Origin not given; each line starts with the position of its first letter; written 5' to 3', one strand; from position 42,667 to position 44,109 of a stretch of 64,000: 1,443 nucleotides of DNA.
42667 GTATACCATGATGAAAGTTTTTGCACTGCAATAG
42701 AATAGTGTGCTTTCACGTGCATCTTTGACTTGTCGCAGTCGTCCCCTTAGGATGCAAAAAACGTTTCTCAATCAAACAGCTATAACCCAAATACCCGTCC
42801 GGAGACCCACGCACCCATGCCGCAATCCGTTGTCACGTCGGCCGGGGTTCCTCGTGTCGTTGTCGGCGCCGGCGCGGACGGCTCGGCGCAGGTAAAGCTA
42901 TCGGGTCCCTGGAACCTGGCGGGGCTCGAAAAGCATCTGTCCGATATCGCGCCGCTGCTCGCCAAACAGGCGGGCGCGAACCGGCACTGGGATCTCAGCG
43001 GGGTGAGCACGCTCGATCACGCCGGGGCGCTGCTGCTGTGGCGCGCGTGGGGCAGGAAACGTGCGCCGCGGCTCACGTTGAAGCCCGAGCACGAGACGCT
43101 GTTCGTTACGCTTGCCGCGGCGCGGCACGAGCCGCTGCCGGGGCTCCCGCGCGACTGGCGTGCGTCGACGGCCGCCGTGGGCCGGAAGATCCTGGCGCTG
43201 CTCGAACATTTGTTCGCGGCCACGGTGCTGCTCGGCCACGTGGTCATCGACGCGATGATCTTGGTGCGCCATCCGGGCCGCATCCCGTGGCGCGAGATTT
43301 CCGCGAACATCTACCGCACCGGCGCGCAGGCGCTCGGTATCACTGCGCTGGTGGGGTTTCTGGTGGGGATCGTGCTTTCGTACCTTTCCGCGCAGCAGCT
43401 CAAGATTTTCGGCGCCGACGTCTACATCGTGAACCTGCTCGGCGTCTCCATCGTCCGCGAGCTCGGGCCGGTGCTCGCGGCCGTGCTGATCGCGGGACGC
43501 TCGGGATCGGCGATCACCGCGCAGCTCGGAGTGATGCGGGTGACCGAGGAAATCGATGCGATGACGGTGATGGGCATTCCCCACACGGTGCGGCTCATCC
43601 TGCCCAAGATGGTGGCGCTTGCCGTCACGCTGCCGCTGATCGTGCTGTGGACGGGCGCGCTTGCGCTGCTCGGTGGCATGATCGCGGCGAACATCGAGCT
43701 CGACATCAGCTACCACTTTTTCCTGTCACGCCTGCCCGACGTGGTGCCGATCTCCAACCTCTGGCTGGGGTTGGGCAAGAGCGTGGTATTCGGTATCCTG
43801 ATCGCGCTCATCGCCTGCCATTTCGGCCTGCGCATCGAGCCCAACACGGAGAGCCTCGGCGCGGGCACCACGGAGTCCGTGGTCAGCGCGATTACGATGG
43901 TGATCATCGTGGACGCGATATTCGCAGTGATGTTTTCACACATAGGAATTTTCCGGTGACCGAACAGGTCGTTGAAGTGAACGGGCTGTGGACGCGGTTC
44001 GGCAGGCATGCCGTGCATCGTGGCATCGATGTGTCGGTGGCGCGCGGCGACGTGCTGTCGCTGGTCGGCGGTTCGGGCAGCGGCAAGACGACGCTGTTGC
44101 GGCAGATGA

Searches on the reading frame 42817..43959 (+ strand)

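Call 58: search_protein_families(library=pfam, proteins=[window:42817-43959:+], max_evalue=0.00001)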
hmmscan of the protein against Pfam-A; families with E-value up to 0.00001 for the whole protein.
window:42817-43959:+ (380 aa): 1 family
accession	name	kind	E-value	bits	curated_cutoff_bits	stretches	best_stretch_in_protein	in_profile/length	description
PF02405.21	MlaE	-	5.6e-66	222.6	22.5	1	163-371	3-211/212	Permease MlaE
